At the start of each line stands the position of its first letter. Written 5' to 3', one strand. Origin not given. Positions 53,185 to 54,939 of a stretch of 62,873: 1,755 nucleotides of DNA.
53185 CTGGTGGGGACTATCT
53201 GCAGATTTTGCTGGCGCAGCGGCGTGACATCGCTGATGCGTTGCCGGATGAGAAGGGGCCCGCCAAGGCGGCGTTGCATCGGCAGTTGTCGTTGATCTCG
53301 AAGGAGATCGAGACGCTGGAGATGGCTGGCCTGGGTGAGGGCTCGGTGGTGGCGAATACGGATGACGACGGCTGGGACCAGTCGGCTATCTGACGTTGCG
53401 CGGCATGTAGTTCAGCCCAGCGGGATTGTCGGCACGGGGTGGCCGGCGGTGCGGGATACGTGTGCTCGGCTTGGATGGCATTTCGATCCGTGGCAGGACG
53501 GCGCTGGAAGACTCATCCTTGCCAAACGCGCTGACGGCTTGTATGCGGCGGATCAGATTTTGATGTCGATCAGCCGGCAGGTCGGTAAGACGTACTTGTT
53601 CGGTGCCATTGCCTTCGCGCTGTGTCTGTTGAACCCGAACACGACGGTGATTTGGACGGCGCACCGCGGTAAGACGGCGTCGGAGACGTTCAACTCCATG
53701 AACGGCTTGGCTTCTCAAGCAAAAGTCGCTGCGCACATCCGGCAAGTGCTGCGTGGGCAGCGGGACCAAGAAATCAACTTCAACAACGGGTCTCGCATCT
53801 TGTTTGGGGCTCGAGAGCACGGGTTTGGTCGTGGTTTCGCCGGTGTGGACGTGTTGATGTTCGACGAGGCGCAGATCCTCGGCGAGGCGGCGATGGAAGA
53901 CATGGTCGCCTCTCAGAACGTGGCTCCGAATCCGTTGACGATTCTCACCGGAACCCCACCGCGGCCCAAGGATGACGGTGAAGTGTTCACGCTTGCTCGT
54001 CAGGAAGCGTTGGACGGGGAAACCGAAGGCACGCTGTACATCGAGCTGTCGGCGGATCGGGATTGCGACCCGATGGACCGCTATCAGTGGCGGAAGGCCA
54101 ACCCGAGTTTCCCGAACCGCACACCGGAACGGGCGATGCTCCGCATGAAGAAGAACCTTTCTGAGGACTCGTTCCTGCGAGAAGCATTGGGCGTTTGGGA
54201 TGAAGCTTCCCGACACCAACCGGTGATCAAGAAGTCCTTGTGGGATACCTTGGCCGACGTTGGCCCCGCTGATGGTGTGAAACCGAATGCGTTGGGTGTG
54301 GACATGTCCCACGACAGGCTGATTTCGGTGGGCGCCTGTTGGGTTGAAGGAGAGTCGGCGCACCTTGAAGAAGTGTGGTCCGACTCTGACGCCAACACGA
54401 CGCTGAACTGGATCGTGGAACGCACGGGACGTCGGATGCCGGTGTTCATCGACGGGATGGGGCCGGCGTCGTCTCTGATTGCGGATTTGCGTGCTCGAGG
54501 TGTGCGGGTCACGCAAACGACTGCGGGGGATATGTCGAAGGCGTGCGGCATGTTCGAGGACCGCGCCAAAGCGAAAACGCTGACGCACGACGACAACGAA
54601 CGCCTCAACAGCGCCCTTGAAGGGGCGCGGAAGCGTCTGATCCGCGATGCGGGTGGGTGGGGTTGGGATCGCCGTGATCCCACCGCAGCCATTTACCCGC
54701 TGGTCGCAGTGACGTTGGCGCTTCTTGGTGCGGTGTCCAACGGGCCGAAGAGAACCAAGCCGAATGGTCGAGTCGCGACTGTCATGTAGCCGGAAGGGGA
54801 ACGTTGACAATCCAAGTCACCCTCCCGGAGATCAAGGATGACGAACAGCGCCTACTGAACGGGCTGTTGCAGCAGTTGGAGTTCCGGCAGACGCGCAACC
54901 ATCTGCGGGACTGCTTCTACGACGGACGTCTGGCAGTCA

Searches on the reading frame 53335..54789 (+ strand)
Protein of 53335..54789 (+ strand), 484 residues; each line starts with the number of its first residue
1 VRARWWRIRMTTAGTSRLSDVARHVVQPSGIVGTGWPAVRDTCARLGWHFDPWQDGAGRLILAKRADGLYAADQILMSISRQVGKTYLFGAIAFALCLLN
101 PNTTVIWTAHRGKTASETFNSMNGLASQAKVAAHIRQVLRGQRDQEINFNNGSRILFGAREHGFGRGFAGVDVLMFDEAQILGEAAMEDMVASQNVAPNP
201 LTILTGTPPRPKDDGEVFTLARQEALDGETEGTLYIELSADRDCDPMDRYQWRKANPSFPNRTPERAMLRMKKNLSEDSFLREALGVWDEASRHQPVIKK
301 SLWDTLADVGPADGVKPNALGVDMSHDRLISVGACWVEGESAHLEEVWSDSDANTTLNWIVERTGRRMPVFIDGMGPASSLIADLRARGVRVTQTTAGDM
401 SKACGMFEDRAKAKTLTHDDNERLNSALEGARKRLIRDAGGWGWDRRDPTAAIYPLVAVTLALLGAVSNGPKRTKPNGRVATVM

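Call 8: search_dna_similar(query=window:53335-54789:+, collection=phages, mode=protein, max_rows=15)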
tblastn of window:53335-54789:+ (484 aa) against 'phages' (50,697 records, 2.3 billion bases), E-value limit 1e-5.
Records with a match: 1701; places in all: 1702; records where one place covers at least 80% of the query: 1540.
Best place of each record, by identity: 60-80% 26; <60% 1675.
By first word of the organism name: Mycobacterium 916; Gordonia 252; Propionibacterium 196; Arthrobacter 119; Streptococcus 74; Cutibacterium 44; Microbacterium 37; Rhodococcus 14; Lactococcus 13; Bifidobacterium 11; and 12 more.
By host as written in the record: Mycobacterium smegmatis mc2 155 586; Gordonia terrae 3612 206; Mycobacterium smegmatis mc#155 133; Propionibacterium acnes 98; Arthrobacter sp. ATCC 21022 72; Cutibacterium acnes 48; Mycobacterium smegmatis mc2155 47; - 38; and 211 more.
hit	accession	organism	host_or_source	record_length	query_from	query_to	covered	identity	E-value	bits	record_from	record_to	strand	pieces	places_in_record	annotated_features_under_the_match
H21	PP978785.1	Mycobacterium phage Strobilo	Mycobacterium smegmatis mc2 155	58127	7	478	98%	59.8%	5e-178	559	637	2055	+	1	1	4: terminase | 3: hypothetical protein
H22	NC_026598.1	Mycobacterium phage Milly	Mycobacterium smegmatis mc2 155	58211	7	478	98%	59.8%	5e-178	559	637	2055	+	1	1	4: terminase | 3: terminase small subunit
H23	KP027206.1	Mycobacterium phage Milly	Mycobacterium smegmatis mc2 155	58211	7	478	98%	59.8%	5e-178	559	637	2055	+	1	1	4: terminase | 3: hypothetical protein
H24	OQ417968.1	Mycobacterium phage prophiT36-2b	Mycobacterium abscessus T36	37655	14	455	91%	63.7%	0e+0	594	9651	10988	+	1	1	24: terminase | 23: hypothetical protein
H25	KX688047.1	Mycobacterium phage Marcoliusprime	Mycobacterium smegmatis mc2 155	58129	7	478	98%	59.6%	3e-177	557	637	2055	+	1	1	terminase | hypothetical protein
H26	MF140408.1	Mycobacterium phage DismalFunk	Mycobacterium smegmatis mc2 155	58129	7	478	98%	59.6%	3e-177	557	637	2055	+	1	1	4: terminase | 3: hypothetical protein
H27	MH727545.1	Mycobacterium phage DismalStressor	Mycobacterium smegmatis mc215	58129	7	478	98%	59.6%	3e-177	557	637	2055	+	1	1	4: terminase | 3: hypothetical protein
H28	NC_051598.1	Mycobacterium phage Findley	Mycobacterium smegmatis mc2 155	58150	7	478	98%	59.4%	1e-176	555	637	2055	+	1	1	4: terminase | 3: terminase small subunit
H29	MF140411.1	Mycobacterium phage Findley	Mycobacterium smegmatis mc2 155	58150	7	478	98%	59.4%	1e-176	555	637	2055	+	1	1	4: terminase | 3: hypothetical protein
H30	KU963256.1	Gordonia phage Lucky10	Gordonia terrae 3612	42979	11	455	92%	62.5%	0e+0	571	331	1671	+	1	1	2: terminase large subunit | 1: hypothetical protein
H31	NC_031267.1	Gordonia phage Lucky10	Gordonia terrae 3612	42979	11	455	92%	62.5%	0e+0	571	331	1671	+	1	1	2: terminase large subunit | 1: terminase small subunit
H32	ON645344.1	Gordonia phage Morkie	Gordonia terrae 3612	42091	11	455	92%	61.8%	0e+0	567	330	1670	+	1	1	2: terminase | 1: hypothetical protein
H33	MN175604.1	Gordonia phage PhorbesPhlower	Gordonia terrae 3612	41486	11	455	92%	61.8%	0e+0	567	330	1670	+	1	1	2: terminase | 1: hypothetical protein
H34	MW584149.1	Mycobacterium phage prophiGD16-1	Mycobacterium abscessus GD16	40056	6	455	93%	60.9%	3e-180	566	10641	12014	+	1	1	24: terminase | 23: hypothetical protein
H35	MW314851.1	Mycobacterium phage phiGD89-1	GD89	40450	6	455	93%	60.9%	3e-180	566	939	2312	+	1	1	3: terminase | 2: hypothetical protein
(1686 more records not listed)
